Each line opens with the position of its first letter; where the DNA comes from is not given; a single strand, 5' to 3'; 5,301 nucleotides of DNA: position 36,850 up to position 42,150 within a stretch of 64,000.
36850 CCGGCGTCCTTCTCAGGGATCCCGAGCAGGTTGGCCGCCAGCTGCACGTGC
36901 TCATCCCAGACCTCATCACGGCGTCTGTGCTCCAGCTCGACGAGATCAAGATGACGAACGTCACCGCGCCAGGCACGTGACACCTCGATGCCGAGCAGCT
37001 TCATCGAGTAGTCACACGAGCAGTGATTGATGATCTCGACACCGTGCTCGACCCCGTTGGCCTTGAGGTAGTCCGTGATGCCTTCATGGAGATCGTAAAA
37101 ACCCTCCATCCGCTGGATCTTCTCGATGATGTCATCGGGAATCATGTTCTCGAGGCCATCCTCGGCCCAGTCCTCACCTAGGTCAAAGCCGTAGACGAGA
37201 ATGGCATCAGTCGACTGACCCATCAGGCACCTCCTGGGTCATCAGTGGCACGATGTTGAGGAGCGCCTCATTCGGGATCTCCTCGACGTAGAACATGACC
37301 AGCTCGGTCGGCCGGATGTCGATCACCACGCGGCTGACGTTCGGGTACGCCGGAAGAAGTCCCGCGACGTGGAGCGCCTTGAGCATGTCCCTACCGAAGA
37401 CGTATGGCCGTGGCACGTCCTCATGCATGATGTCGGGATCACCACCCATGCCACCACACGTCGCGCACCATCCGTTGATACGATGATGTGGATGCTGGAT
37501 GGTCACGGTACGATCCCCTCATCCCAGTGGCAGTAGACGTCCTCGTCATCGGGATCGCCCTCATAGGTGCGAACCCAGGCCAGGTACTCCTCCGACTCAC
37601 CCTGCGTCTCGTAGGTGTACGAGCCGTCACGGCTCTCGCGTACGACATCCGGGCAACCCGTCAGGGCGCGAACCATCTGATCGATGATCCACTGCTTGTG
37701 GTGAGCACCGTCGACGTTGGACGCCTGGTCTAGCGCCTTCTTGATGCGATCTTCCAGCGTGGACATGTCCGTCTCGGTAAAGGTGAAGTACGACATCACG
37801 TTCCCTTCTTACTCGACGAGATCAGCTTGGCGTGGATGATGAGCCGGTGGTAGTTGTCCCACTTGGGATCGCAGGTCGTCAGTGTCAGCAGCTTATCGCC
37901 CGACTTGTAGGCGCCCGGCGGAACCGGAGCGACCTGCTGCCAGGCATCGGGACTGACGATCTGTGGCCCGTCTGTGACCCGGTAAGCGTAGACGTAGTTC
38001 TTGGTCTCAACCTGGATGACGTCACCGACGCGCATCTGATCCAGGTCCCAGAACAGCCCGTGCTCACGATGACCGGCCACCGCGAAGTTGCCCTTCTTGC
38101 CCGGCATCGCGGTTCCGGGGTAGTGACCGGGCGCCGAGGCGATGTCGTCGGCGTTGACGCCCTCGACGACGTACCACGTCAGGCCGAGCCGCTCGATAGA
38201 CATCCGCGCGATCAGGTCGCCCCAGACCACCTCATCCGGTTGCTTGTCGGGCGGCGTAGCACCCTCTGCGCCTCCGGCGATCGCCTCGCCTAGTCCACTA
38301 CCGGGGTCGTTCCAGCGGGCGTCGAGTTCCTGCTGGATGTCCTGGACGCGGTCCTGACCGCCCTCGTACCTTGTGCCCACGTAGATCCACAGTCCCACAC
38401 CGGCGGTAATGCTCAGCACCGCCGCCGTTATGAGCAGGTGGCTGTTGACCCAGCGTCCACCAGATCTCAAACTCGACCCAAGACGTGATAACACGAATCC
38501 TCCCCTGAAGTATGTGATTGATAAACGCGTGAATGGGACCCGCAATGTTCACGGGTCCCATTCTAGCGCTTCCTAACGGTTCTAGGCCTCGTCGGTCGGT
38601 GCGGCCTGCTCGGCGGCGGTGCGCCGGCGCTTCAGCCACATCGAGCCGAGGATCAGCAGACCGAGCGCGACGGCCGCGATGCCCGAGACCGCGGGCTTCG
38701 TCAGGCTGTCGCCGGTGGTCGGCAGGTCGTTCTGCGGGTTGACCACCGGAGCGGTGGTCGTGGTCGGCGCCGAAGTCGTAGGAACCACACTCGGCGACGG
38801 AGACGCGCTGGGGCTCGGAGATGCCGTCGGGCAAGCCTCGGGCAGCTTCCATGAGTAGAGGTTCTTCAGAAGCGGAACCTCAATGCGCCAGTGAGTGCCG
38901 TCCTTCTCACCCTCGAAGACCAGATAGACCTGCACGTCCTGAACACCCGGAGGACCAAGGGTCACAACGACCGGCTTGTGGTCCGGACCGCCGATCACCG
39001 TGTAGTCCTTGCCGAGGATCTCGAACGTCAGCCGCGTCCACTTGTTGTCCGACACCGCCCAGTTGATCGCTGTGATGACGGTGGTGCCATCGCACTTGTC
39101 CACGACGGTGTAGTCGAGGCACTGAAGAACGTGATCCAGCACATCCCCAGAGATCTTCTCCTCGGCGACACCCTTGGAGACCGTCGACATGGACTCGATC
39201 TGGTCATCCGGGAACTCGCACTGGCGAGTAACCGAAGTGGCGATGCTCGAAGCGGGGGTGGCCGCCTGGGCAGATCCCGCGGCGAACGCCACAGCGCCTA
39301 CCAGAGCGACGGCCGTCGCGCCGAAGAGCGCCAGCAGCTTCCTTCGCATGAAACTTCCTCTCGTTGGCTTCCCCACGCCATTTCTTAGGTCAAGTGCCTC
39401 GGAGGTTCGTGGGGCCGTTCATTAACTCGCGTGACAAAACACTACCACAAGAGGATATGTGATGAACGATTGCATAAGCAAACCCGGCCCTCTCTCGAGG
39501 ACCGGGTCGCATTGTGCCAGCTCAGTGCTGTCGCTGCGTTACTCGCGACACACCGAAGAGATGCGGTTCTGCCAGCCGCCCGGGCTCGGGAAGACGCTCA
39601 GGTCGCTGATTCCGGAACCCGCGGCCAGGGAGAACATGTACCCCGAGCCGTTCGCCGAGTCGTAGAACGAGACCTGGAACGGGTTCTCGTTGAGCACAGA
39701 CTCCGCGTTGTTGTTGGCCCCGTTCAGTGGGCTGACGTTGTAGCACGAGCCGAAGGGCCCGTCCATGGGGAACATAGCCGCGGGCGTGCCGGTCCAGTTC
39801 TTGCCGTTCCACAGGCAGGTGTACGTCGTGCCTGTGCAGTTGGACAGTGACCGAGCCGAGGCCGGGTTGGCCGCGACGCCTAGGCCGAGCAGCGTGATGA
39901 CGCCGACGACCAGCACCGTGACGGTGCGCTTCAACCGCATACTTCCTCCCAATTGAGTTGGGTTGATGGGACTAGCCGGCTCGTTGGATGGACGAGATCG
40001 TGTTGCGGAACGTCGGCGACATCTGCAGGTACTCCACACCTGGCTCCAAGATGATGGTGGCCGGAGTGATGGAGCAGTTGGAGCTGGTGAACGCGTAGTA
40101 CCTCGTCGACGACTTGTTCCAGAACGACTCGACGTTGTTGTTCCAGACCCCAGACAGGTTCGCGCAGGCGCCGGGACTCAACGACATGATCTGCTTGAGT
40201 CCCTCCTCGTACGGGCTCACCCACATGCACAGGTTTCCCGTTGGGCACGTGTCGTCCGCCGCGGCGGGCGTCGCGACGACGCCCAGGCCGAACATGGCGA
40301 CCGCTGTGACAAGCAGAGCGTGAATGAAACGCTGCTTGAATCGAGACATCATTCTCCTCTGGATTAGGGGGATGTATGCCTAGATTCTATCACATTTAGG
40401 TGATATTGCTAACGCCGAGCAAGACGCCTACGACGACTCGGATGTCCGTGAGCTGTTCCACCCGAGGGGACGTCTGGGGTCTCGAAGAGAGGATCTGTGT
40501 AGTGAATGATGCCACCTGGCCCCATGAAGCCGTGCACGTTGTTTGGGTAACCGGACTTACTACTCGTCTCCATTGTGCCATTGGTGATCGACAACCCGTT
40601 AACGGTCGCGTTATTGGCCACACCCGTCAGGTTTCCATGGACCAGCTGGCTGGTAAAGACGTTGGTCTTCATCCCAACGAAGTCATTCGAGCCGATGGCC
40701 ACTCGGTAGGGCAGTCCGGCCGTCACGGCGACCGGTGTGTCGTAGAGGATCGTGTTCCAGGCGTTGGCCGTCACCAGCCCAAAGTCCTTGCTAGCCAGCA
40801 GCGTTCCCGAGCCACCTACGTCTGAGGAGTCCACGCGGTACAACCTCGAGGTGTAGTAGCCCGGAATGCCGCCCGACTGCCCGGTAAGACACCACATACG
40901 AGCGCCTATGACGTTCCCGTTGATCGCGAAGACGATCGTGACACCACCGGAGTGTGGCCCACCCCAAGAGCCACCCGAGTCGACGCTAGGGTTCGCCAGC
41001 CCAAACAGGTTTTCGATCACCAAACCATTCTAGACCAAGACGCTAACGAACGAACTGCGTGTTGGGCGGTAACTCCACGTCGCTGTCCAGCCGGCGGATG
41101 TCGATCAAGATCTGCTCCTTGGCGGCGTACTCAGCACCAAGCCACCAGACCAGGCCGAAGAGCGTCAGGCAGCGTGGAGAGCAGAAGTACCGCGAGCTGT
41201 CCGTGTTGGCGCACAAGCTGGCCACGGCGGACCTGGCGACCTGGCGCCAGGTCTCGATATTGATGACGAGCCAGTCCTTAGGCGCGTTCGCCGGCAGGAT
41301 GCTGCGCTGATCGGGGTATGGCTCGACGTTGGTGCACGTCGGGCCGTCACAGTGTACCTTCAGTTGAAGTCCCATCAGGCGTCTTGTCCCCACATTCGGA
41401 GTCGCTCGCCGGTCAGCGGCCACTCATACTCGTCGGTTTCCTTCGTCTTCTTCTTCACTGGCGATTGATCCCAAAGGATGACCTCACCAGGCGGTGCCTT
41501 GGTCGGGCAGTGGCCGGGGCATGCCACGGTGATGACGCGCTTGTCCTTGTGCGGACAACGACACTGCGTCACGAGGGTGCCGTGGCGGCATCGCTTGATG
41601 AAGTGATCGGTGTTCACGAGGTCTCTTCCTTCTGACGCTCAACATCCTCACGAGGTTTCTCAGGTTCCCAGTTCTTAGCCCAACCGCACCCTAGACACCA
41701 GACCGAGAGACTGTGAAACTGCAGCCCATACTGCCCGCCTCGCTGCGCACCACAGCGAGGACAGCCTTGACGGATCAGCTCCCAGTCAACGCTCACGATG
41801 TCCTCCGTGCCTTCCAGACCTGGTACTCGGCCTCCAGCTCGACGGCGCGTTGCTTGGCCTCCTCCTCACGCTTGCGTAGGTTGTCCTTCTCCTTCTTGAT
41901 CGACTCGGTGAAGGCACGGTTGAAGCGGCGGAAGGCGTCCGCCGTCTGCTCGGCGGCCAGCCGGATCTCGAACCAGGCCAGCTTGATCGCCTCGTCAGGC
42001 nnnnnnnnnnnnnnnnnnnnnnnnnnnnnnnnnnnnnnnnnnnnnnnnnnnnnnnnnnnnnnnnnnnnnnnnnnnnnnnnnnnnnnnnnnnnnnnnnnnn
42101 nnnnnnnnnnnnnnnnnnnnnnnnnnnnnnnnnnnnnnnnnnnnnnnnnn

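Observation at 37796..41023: Phage-borne sortase with its own LPXTG substrate and secreted-protein cluster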

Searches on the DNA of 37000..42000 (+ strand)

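Call 4: search_dna_similar(query=window:37000-42000:+, collection=phages, mode=near, max_rows=30)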
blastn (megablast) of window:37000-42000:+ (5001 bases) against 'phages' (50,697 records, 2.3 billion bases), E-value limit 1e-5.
No match.

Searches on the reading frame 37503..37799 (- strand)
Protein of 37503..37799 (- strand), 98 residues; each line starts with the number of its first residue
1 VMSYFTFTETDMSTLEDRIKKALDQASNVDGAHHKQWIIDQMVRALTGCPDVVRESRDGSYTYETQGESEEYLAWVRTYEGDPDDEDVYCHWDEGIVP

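Call 3: search_protein_families(library=pfam, proteins=[window:37503-37799:-], max_evalue=0.1)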
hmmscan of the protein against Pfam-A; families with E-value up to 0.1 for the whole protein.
window:37503-37799:- (98 aa): 0 families

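Call 44: search_protein_families(library=phrogs, proteins=[window:37503-37799:-], max_evalue=0.01)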
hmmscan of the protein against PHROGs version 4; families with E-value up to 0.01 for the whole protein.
window:37503-37799:- (98 aa): 1 family
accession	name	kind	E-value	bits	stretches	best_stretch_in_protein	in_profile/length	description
phrog_23179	-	unknown function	3.7e-09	37.6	1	21-98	30-114/114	-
